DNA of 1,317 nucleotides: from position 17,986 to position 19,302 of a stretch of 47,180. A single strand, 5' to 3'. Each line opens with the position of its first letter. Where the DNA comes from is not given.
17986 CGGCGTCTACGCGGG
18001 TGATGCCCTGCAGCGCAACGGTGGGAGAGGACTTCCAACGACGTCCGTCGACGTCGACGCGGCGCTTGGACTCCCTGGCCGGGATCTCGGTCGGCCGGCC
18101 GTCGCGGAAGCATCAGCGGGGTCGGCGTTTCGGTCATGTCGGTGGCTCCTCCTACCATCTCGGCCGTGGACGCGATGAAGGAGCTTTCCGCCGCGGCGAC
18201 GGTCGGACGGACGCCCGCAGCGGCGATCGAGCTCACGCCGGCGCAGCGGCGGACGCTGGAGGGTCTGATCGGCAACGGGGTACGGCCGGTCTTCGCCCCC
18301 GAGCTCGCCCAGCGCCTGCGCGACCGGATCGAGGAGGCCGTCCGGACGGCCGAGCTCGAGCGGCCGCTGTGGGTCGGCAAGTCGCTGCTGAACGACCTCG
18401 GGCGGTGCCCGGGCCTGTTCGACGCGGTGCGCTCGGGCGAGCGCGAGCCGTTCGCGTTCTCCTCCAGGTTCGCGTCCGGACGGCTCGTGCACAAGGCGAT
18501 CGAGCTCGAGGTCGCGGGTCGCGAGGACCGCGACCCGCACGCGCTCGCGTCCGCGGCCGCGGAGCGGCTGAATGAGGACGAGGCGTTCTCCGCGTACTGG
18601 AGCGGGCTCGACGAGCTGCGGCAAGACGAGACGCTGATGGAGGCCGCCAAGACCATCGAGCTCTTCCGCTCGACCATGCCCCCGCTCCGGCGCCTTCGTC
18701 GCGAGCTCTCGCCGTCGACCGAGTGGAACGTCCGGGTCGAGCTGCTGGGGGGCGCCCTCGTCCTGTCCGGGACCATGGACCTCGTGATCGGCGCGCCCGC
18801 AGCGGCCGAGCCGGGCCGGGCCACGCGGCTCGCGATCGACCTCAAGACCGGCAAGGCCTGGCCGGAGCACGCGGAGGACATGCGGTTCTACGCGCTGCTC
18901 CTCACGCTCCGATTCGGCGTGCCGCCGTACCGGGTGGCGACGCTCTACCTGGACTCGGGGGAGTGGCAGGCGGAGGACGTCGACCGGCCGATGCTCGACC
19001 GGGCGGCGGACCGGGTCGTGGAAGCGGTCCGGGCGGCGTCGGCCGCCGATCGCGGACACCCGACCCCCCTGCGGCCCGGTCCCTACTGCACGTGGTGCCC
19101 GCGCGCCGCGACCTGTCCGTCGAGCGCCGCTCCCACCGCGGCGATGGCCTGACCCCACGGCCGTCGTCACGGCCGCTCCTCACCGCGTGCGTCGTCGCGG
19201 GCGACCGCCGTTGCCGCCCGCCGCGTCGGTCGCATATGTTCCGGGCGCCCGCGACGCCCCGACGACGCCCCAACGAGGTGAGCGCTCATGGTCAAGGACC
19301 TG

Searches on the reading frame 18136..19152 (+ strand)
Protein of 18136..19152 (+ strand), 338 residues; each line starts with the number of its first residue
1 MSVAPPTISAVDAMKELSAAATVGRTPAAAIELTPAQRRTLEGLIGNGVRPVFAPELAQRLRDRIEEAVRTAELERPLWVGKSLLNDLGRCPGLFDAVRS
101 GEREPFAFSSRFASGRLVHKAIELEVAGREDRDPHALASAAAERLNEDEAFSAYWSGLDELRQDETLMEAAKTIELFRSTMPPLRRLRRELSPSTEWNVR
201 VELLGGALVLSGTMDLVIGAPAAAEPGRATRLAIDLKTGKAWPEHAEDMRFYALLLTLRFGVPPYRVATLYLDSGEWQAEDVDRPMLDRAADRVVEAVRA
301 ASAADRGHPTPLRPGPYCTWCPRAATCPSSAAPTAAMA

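Call 24: search_protein_families(library=pfam, proteins=[window:18136-19152:+], max_evalue=0.001)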
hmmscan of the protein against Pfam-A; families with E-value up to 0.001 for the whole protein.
window:18136-19152:+ (338 aa): 1 family
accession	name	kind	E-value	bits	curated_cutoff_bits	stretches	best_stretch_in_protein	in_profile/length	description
PF12705.13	PDDEXK_1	-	3.4e-15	57.1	22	1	85-328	7-247/247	PD-(D/E)XK nuclease superfamily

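Call 30: search_protein_families(library=ncbifam, proteins=[window:18166-19152:+], max_evalue=0.001)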
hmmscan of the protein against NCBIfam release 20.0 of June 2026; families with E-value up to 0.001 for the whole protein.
window:18166-19152:+ (328 aa): 0 families
